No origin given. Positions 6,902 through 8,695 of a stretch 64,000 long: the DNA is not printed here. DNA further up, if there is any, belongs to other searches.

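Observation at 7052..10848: Operon coupling a carotenoid-cleavage-oxygenase-family dioxygenase to a fatty-acid desaturase and a CFA synthase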

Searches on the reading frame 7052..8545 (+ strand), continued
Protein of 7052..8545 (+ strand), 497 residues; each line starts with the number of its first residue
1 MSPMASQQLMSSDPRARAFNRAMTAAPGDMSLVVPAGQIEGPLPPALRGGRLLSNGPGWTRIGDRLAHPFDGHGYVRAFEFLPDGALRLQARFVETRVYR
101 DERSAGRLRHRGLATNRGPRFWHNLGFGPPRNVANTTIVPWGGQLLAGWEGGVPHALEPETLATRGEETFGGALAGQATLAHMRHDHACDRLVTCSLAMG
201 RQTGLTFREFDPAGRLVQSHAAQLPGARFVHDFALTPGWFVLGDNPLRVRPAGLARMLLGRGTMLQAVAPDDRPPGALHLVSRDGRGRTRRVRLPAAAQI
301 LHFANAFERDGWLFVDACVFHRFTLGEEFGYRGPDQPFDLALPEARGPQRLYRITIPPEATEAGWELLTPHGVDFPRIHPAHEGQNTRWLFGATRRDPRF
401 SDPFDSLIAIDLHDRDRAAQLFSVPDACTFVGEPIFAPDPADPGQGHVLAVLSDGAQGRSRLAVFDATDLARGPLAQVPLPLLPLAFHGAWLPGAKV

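Call 17: search_solved_structures(query=window:7052-8545:+, max_evalue=0.00001, show_alignments=2)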
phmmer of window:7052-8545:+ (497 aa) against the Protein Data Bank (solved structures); distinct sequences matched with E-value up to 0.00001: 30.
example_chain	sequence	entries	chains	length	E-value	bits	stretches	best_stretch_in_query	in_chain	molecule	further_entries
2biw_A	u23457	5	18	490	1.4e-68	235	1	38-492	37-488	APOCAROTENOID-CLEAVING OXYGENASE | Apocarotenoid-15,15'-oxygenase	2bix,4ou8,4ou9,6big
5kjd_A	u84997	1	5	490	3.8e-68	233.6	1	38-492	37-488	Apocarotenoid-15,15'-oxygenase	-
5kjb_A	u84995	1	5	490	4e-68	233.5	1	38-492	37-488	Apocarotenoid-15,15'-oxygenase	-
5kk0_A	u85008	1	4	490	8.1e-68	232.5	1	38-492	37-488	Apocarotenoid-15,15'-oxygenase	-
5kja_A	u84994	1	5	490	1.1e-66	228.7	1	38-492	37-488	Apocarotenoid-15,15'-oxygenase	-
6c7k_A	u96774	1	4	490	1.6e-66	228.2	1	38-492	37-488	Apocarotenoid-15,15'-oxygenase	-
6c7o_A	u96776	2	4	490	6.1e-66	226.3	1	38-492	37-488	Apocarotenoid-15,15'-oxygenase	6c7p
5v2d_A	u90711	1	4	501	1.4e-31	112.9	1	27-494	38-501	Dioxygenase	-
6vcf_A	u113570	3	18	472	1.4e-27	99.7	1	35-491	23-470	carotenoid cleavage dioxygenase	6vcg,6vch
9g88_A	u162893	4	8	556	1.1e-26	96.8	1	62-495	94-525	Lignostilbene dioxygenase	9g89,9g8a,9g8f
7qr6_A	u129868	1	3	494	4.1e-23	85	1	40-243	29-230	Dioxygenase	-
5j53_A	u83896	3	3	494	4.2e-23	84.9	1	40-243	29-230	Carotenoid oxygenase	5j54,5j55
8fty_A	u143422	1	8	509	6.2e-23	84.4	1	37-493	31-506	carotenoid isomerooxygenase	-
9lp3_A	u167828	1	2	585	1e-22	83.7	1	70-316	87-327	Lignostilbene dioxygenase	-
6xm6_A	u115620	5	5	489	4.6e-22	81.5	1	26-243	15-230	Dioxygenase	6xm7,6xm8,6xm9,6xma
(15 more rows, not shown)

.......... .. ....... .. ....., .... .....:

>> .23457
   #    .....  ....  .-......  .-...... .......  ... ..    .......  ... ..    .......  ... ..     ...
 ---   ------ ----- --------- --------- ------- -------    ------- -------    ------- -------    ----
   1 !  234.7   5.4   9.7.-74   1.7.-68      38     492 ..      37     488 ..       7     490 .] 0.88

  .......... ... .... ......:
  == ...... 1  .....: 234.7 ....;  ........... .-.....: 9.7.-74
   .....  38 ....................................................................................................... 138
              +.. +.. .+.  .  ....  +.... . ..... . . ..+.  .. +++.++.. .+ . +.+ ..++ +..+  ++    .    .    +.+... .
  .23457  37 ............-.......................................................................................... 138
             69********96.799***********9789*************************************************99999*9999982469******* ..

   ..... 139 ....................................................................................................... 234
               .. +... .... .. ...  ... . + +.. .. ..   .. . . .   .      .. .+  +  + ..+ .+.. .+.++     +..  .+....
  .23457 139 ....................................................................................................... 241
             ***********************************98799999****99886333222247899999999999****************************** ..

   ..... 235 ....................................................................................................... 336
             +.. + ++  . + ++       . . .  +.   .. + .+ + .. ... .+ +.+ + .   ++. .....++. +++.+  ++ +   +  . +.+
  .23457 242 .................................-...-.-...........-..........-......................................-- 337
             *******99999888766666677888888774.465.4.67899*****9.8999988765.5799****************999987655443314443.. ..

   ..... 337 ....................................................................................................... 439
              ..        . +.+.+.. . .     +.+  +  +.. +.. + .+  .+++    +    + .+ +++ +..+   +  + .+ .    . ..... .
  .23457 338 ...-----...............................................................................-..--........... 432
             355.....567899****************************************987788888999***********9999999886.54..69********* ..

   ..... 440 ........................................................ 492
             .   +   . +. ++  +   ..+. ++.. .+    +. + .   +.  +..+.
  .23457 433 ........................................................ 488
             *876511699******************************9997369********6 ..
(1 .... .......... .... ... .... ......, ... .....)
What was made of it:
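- On Lignostilbene-alpha,beta-dioxygenase clade (LsdA, NOV1/NOV2): PDB lignostilbene and NOV matches score 81-97 bits against 235 for ACO (call 17).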

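Call 50: find_encoding_contigs(protein=P0005, flank=8000, max_places=2)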
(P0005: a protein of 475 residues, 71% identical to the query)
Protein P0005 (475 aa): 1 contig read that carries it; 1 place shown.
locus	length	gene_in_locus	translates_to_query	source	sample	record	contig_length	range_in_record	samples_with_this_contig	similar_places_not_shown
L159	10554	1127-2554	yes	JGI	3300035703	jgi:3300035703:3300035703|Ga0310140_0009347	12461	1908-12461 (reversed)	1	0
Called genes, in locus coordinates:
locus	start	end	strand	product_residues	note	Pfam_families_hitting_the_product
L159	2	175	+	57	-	?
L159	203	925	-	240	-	PF10677:DUF2490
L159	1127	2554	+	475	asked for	PF03055:RPE65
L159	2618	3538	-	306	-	PF00487:FA_desaturase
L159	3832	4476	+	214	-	-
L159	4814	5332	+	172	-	PF02368:Big_2, PF26182:Ig_NUP210_5th (weak), PF26918:Ig_Eae (faint), PF02368:Big_2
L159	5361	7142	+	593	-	-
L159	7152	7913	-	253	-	-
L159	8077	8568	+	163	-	PF08327:AHSA1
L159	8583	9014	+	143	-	PF06983:3-dmu-9_3-mt (weak), PF00903:Glyoxalase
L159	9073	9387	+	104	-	-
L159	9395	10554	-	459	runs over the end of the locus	PF00128:Alpha-amylase, PF16657:Malt_amylase_C (faint)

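Call 51: find_encoding_contigs(protein=P0004, flank=8000, max_places=2)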
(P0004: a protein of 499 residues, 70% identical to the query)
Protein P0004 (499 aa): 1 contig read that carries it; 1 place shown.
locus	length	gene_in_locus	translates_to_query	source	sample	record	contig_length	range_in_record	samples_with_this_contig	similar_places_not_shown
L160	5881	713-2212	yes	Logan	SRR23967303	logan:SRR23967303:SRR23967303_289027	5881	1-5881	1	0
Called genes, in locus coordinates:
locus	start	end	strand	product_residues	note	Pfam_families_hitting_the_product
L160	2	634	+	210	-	?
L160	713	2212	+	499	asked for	PF03055:RPE65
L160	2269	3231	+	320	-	PF00487:FA_desaturase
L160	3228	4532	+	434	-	PF02353:CMAS, PF13489:Methyltransf_23, PF08241:Methyltransf_11, PF08242:Methyltransf_12, PF13649:Methyltransf_25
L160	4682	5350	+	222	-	-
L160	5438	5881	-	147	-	?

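Call 52: find_encoding_contigs(protein=P0007, flank=8000, max_places=2)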
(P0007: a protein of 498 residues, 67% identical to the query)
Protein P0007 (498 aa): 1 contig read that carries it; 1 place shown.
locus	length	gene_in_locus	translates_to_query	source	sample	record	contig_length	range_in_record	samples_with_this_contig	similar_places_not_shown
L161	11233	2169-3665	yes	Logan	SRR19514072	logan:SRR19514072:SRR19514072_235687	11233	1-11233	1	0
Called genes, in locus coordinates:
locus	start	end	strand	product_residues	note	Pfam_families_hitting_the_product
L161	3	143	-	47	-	?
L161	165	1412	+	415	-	PF01266:DAO (weak), PF01593:Amino_oxidase, PF13450:NAD_binding_8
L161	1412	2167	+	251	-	PF07103:DUF1365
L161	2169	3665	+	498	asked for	PF03055:RPE65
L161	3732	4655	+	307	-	PF00487:FA_desaturase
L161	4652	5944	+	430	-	PF02353:CMAS, PF13489:Methyltransf_23 (weak), PF08241:Methyltransf_11, PF13649:Methyltransf_25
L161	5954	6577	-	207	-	-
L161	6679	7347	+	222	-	-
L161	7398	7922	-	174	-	PF00583:Acetyltransf_1, PF13673:Acetyltransf_10, PF13508:Acetyltransf_7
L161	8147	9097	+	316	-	PF00248:Aldo_ket_red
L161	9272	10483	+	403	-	PF22148:Fervidolysin_NPro-like, PF00082:Peptidase_S8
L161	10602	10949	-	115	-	PF00254:FKBP_C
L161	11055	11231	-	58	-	?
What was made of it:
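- Adjacency survives at least three rearrangements, and the CCO is embedded between cluster genes in L160 and L161 (calls 51, 52).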

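Call 53: find_encoding_contigs(protein=P0003, flank=8000, max_places=2)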
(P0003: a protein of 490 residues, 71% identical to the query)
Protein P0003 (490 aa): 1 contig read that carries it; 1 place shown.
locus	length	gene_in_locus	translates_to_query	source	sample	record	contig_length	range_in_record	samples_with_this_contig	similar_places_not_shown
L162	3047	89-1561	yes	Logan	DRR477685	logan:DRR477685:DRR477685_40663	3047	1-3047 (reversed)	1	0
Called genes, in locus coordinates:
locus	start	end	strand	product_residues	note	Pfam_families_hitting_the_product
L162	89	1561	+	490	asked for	PF03055:RPE65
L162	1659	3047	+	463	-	?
